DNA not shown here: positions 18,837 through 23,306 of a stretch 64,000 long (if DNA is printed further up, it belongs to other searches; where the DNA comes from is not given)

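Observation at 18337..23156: Giant single-polypeptide ferredoxin–NfnB/GltD–NfnA/PyrK fusion flavoprotein followed by a stand-alone GAF protein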

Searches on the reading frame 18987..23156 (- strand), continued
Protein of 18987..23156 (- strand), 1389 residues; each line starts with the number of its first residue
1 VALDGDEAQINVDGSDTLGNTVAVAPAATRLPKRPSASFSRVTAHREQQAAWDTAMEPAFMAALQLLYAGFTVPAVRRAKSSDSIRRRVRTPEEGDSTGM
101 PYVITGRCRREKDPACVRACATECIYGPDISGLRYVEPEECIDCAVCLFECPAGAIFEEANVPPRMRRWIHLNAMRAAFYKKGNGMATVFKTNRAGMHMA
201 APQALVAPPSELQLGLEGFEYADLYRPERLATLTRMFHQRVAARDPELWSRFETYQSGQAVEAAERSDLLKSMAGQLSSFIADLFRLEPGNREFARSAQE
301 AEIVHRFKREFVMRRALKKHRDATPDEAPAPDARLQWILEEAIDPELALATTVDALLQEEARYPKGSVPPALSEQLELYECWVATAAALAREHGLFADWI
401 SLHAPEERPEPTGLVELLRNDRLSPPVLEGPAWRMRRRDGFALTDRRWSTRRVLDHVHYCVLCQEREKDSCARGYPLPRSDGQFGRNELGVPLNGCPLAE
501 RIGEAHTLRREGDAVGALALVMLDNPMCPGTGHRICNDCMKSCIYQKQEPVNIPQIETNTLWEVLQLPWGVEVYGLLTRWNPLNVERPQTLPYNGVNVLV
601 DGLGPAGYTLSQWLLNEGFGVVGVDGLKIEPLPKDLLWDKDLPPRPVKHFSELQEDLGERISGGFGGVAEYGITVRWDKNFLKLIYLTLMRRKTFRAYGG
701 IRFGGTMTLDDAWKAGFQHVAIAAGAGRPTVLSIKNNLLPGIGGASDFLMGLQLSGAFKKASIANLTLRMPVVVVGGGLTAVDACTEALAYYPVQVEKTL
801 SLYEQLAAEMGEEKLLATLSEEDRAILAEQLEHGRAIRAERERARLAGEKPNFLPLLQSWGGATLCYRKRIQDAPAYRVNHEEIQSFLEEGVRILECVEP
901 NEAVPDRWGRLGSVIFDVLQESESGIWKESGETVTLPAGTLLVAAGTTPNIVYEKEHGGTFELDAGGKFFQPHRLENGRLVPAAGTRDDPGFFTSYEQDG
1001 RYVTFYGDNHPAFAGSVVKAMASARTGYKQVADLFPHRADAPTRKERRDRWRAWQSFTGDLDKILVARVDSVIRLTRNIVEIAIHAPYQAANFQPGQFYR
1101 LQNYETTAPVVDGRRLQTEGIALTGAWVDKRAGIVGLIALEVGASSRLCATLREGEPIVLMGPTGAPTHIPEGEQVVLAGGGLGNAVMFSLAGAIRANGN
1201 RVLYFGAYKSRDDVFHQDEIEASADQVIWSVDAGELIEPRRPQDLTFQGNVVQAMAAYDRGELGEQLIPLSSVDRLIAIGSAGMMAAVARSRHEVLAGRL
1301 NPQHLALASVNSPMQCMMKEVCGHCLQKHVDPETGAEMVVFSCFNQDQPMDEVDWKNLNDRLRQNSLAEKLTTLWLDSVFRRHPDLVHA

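Call 8: find_homologous_proteins(query=window:18987-22859:-, max_evalue=1e-10)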
Query window:18987-22859:- (1290 aa): 7886 proteins with E <= 1e-10 among 8000 candidates; the best 120 are listed.
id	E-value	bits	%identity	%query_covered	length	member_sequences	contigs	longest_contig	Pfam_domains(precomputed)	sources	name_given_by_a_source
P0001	0.0e+0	1785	66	91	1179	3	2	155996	PF27156.1,PF07992.21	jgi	-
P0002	0.0e+0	1485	55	91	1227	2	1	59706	PF27156.1,PF07992.21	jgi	jgi:NADPH-dependent glutamate synthase beta subunit-like oxidoreductase/NAD(P)H-flavin reductase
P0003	0.0e+0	1454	56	91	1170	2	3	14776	PF27156.1,PF07992.21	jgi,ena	-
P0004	0.0e+0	1447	56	91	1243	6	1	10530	PF27156.1,PF07992.21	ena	-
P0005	0.0e+0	1446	53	91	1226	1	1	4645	PF27156.1,PF07992.21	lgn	-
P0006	0.0e+0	1443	53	91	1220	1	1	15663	PF27156.1,PF07992.21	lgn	-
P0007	0.0e+0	1438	54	91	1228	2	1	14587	PF27156.1,PF07992.21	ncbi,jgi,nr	ncbi:MAG: pyridine nucleotide-disulfide oxidoreductase [Armatimonadetes bacterium]|nr:pyridine nucle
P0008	0.0e+0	1437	53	91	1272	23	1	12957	PF27156.1,PF07992.21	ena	-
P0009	0.0e+0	1435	54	91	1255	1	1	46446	PF27156.1,PF07992.21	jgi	jgi:NADPH-dependent glutamate synthase beta subunit-like oxidoreductase/NAD(P)H-flavin reductase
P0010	0.0e+0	1435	55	91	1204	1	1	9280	PF27156.1,PF07992.21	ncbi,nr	ncbi:MAG: FAD-dependent oxidoreductase [Planctomycetia bacterium]|nr:FAD-dependent oxidoreductase [P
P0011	0.0e+0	1435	52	91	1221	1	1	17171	PF27156.1,PF07992.21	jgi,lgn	-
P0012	0.0e+0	1434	53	91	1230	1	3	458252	PF27156.1,PF07992.21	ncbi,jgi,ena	jgi:NADPH-dependent glutamate synthase beta subunit-like oxidoreductase/NAD(P)H-flavin reductase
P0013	0.0e+0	1434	56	91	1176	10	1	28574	PF27156.1,PF07992.21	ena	-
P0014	0.0e+0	1430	55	91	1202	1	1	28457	PF27156.1,PF07992.21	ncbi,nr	ncbi:MAG: FAD-dependent oxidoreductase [Planctomycetes bacterium]|nr:FAD-dependent oxidoreductase [P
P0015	0.0e+0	1429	56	91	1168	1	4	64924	PF27156.1,PF07992.21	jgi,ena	-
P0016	0.0e+0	1428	56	91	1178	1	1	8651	PF27156.1,PF07992.21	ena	-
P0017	0.0e+0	1428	55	91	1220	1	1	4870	PF27156.1,PF07992.21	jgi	jgi:NADPH-dependent glutamate synthase beta subunit-like oxidoreductase/NAD(P)H-flavin reductase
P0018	0.0e+0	1427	56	91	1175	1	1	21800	PF27156.1,PF07992.21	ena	-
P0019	0.0e+0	1426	56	91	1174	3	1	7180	PF27156.1,PF07992.21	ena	-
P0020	0.0e+0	1425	55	91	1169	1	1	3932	PF27156.1,PF07992.21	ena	-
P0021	0.0e+0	1425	55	91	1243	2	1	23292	PF27156.1,PF07992.21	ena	-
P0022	0.0e+0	1422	55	92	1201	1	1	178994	PF27156.1,PF07992.21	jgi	jgi:NADPH-dependent glutamate synthase beta subunit-like oxidoreductase/NAD(P)H-flavin reductase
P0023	0.0e+0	1421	53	91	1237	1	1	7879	PF14691.12,PF27156.1,PF07992.21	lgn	-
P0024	0.0e+0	1421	54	91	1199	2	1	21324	PF27156.1,PF07992.21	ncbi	-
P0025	0.0e+0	1421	56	92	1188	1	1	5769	PF27156.1,PF07992.21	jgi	-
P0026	0.0e+0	1420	56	91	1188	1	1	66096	PF27156.1,PF07992.21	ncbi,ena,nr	ncbi:MAG: FAD-dependent oxidoreductase [Acidobacteriia bacterium]|nr:FAD-dependent oxidoreductase [T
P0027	0.0e+0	1420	54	92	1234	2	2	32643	PF27156.1,PF07992.21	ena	-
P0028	0.0e+0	1419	55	91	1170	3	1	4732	PF27156.1,PF07992.21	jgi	jgi:NADPH-dependent glutamate synthase beta subunit-like oxidoreductase/NAD(P)H-flavin reductase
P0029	0.0e+0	1419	55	91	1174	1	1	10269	PF27156.1,PF07992.21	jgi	jgi:NADPH-dependent glutamate synthase beta subunit-like oxidoreductase/NAD(P)H-flavin reductase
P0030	0.0e+0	1419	53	92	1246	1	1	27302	PF27156.1,PF07992.21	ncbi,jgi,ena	jgi:NADPH-dependent glutamate synthase beta subunit-like oxidoreductase/NAD(P)H-flavin reductase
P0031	0.0e+0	1418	56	91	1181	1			PF27156.1,PF07992.21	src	-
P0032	0.0e+0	1418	55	92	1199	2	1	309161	PF27156.1,PF07992.21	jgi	jgi:NADPH-dependent glutamate synthase beta subunit-like oxidoreductase/NAD(P)H-flavin reductase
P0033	0.0e+0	1417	55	91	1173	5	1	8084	PF27156.1,PF07992.21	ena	-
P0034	0.0e+0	1417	55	91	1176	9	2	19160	PF27156.1,PF07992.21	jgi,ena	-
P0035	0.0e+0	1417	55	92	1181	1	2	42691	PF27156.1,PF07992.21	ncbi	-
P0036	0.0e+0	1416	54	91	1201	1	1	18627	PF27156.1,PF07992.21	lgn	-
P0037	0.0e+0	1416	54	92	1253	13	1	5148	PF27156.1,PF07992.21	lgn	-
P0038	0.0e+0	1416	55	91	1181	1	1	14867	PF27156.1,PF07992.21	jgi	-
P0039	0.0e+0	1415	55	91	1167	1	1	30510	PF27156.1,PF07992.21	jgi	jgi:NAD(P)H-flavin reductase/NADPH-dependent glutamate synthase beta subunit-like oxidoreductase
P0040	0.0e+0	1415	56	91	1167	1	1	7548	PF27156.1,PF07992.21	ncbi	-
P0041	0.0e+0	1415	55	91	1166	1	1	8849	PF27156.1,PF07992.21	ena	-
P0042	0.0e+0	1415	56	91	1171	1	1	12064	PF27156.1,PF07992.21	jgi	jgi:NADPH-dependent glutamate synthase beta subunit-like oxidoreductase/NAD(P)H-flavin reductase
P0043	0.0e+0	1415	53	91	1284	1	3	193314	PF27156.1,PF07992.21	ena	-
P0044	0.0e+0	1415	56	90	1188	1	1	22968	PF27156.1,PF07992.21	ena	-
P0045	0.0e+0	1414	54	91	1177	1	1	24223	PF27156.1,PF07992.21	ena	-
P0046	0.0e+0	1414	55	91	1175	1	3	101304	PF27156.1,PF07992.21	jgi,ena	-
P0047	0.0e+0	1414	56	90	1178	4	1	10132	PF27156.1,PF07992.21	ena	-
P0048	0.0e+0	1414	55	92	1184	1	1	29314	PF27156.1,PF07992.21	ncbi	-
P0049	0.0e+0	1414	55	91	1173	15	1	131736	PF27156.1,PF07992.21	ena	-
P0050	0.0e+0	1414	56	91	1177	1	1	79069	PF27156.1,PF07992.21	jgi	jgi:NADPH-dependent glutamate synthase beta subunit-like oxidoreductase/NAD(P)H-flavin reductase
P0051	0.0e+0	1413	55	91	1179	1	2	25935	PF27156.1,PF07992.21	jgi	jgi:NADPH-dependent glutamate synthase beta subunit-like oxidoreductase/NAD(P)H-flavin reductase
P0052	0.0e+0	1413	55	91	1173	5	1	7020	PF27156.1,PF07992.21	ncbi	-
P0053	0.0e+0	1413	56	91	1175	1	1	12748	PF27156.1,PF07992.21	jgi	jgi:NADPH-dependent glutamate synthase beta subunit-like oxidoreductase/NAD(P)H-flavin reductase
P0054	0.0e+0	1413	55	91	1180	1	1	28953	PF27156.1,PF07992.21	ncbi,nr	ncbi:MAG TPA: FAD-dependent oxidoreductase [Vicinamibacterales bacterium]|nr:FAD-dependent oxidoredu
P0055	0.0e+0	1413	55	91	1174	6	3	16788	PF27156.1,PF07992.21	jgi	jgi:NADPH-dependent glutamate synthase beta subunit-like oxidoreductase/NAD(P)H-flavin reductase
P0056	0.0e+0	1413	54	92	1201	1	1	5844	PF27156.1,PF07992.21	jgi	jgi:NADPH-dependent glutamate synthase beta subunit-like oxidoreductase/NAD(P)H-flavin reductase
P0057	0.0e+0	1413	55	91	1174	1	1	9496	PF27156.1,PF07992.21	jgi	jgi:NADPH-dependent glutamate synthase beta subunit-like oxidoreductase/NAD(P)H-flavin reductase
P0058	0.0e+0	1413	55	91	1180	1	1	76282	PF27156.1,PF07992.21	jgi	jgi:NAD(P)H-flavin reductase/NADPH-dependent glutamate synthase beta subunit-like oxidoreductase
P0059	0.0e+0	1413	55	91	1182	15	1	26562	PF27156.1,PF07992.21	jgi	jgi:NADPH-dependent glutamate synthase beta subunit-like oxidoreductase/NAD(P)H-flavin reductase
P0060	0.0e+0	1412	55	91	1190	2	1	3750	PF27156.1,PF07992.21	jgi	jgi:NADPH-dependent glutamate synthase beta subunit-like oxidoreductase/NAD(P)H-flavin reductase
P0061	0.0e+0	1412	55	90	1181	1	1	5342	PF27156.1,PF07992.21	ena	-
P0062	0.0e+0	1412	55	91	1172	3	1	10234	PF27156.1,PF07992.21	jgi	jgi:NADPH-dependent glutamate synthase beta subunit-like oxidoreductase/NAD(P)H-flavin reductase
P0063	0.0e+0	1412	55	91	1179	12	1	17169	PF27156.1,PF07992.21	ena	-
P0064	0.0e+0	1412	55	91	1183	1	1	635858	PF27156.1,PF07992.21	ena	-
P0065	0.0e+0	1412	55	92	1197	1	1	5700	PF27156.1,PF07992.21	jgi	-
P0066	0.0e+0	1412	55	91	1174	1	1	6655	PF27156.1,PF07992.21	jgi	jgi:NADPH-dependent glutamate synthase beta subunit-like oxidoreductase/NAD(P)H-flavin reductase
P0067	0.0e+0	1412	55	91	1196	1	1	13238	PF27156.1,PF07992.21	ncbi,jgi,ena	jgi:NADPH-dependent glutamate synthase beta subunit-like oxidoreductase/NAD(P)H-flavin reductase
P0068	0.0e+0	1412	54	91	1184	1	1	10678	PF27156.1,PF07992.21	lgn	-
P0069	0.0e+0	1412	52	91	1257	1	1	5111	PF14691.12,PF27156.1,PF07992.21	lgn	-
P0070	0.0e+0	1412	56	91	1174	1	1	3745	PF27156.1,PF07992.21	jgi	jgi:NADPH-dependent glutamate synthase beta subunit-like oxidoreductase/NAD(P)H-flavin reductase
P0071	0.0e+0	1411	56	91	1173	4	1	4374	PF27156.1,PF07992.21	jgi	-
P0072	0.0e+0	1411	55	91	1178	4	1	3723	PF27156.1,PF07992.21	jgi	jgi:NADPH-dependent glutamate synthase beta subunit-like oxidoreductase/NAD(P)H-flavin reductase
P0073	0.0e+0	1410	55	91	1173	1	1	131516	PF27156.1,PF07992.21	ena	-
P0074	0.0e+0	1410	55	91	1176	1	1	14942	PF27156.1,PF07992.21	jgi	jgi:NAD(P)H-flavin reductase/NADPH-dependent glutamate synthase beta subunit-like oxidoreductase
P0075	0.0e+0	1410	55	92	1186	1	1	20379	PF27156.1,PF07992.21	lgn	-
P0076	0.0e+0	1410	55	91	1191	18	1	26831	PF27156.1,PF07992.21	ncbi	-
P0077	0.0e+0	1409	54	91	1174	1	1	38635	PF27156.1,PF07992.21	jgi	-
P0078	0.0e+0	1409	56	91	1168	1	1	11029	PF27156.1,PF07992.21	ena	-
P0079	0.0e+0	1409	55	90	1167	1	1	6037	PF27156.1,PF07992.21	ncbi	-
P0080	0.0e+0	1409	56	91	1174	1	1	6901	PF27156.1,PF07992.21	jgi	jgi:NADPH-dependent glutamate synthase beta subunit-like oxidoreductase/NAD(P)H-flavin reductase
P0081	0.0e+0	1409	55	90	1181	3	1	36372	PF27156.1,PF07992.21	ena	-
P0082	0.0e+0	1409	55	90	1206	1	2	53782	PF27156.1,PF07992.21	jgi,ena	jgi:NADPH-dependent glutamate synthase beta subunit-like oxidoreductase/NAD(P)H-flavin reductase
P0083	0.0e+0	1409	56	91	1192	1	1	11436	PF27156.1,PF07992.21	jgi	jgi:NADPH-dependent glutamate synthase beta subunit-like oxidoreductase/NAD(P)H-flavin reductase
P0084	0.0e+0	1408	56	90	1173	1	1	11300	PF27156.1,PF07992.21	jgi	jgi:NADPH-dependent glutamate synthase beta subunit-like oxidoreductase/NAD(P)H-flavin reductase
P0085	0.0e+0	1408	55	91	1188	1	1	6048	PF27156.1,PF07992.21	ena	-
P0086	0.0e+0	1408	56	91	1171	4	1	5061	PF27156.1,PF07992.21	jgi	-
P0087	0.0e+0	1408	55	91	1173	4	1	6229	PF27156.1,PF07992.21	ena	-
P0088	0.0e+0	1408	55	91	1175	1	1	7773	PF27156.1,PF07992.21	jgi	jgi:NADPH-dependent glutamate synthase beta subunit-like oxidoreductase/NAD(P)H-flavin reductase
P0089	0.0e+0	1408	55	90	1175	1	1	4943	PF27156.1,PF07992.21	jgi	-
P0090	0.0e+0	1407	55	91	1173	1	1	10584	PF27156.1,PF07992.21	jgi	jgi:NADPH-dependent glutamate synthase beta subunit-like oxidoreductase/NAD(P)H-flavin reductase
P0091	0.0e+0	1407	55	91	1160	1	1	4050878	PF27156.1,PF07992.21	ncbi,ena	-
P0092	0.0e+0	1407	56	91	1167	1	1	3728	PF27156.1,PF07992.21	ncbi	-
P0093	0.0e+0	1407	55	91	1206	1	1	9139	PF27156.1,PF07992.21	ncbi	-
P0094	0.0e+0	1407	54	91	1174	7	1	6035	PF27156.1,PF07992.21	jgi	jgi:NADPH-dependent glutamate synthase beta subunit-like oxidoreductase/NAD(P)H-flavin reductase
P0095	0.0e+0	1407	54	91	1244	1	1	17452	PF27156.1,PF07992.21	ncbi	-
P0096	0.0e+0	1407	55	91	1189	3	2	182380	PF27156.1,PF07992.21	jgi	jgi:NADPH-dependent glutamate synthase beta subunit-like oxidoreductase/NAD(P)H-flavin reductase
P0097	0.0e+0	1407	55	91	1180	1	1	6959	PF27156.1,PF07992.21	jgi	jgi:NADPH-dependent glutamate synthase beta subunit-like oxidoreductase/NAD(P)H-flavin reductase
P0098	0.0e+0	1406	53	91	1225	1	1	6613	PF27156.1,PF07992.21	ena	-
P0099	0.0e+0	1406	55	91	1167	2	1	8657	PF27156.1,PF07992.21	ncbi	-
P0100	0.0e+0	1406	55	91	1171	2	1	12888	PF27156.1,PF07992.21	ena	-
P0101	0.0e+0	1405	55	91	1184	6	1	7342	PF27156.1,PF07992.21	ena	-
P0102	0.0e+0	1404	55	92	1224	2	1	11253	PF27156.1,PF07992.21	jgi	jgi:NADPH-dependent glutamate synthase beta subunit-like oxidoreductase/NAD(P)H-flavin reductase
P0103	0.0e+0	1404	55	91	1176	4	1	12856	PF27156.1,PF07992.21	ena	-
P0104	0.0e+0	1404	55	91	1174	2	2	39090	PF27156.1,PF07992.21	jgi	jgi:NADPH-dependent glutamate synthase beta subunit-like oxidoreductase/NAD(P)H-flavin reductase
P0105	0.0e+0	1404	54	91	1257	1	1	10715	PF27156.1,PF07992.21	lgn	-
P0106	0.0e+0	1404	52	92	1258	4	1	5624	PF27156.1,PF07992.21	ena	-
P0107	0.0e+0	1404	55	91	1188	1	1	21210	PF27156.1,PF07992.21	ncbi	-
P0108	0.0e+0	1404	55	91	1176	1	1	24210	PF27156.1,PF07992.21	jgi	jgi:NADPH-dependent glutamate synthase beta subunit-like oxidoreductase/NAD(P)H-flavin reductase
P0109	0.0e+0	1403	56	91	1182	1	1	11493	PF27156.1,PF07992.21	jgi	jgi:NADPH-dependent glutamate synthase beta subunit-like oxidoreductase/NAD(P)H-flavin reductase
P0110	0.0e+0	1403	56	90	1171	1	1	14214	PF27156.1,PF07992.21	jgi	jgi:NADPH-dependent glutamate synthase beta subunit-like oxidoreductase/NAD(P)H-flavin reductase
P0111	0.0e+0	1403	55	91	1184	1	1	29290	PF27156.1,PF07992.21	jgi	jgi:NADPH-dependent glutamate synthase beta subunit-like oxidoreductase/NAD(P)H-flavin reductase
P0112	0.0e+0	1403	54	92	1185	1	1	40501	PF27156.1,PF07992.21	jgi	jgi:NADPH-dependent glutamate synthase beta subunit-like oxidoreductase/NAD(P)H-flavin reductase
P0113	0.0e+0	1403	55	91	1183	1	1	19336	PF27156.1,PF07992.21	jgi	jgi:NADPH-dependent glutamate synthase beta subunit-like oxidoreductase/NAD(P)H-flavin reductase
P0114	0.0e+0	1403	55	91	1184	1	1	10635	PF27156.1,PF07992.21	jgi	jgi:NADPH-dependent glutamate synthase beta subunit-like oxidoreductase/NAD(P)H-flavin reductase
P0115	0.0e+0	1403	55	91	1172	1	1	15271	PF27156.1,PF07992.21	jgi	jgi:NADPH-dependent glutamate synthase beta subunit-like oxidoreductase/NAD(P)H-flavin reductase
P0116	0.0e+0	1403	54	91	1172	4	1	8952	PF27156.1,PF07992.21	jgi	jgi:NADPH-dependent glutamate synthase beta subunit-like oxidoreductase/NAD(P)H-flavin reductase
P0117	0.0e+0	1402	55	90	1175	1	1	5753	PF27156.1,PF07992.21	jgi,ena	-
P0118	0.0e+0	1402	53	91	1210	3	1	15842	PF27156.1,PF07992.21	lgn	-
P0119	0.0e+0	1402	54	92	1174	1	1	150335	PF27156.1,PF07992.21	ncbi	-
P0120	0.0e+0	1402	55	92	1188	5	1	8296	PF27156.1,PF07992.21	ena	-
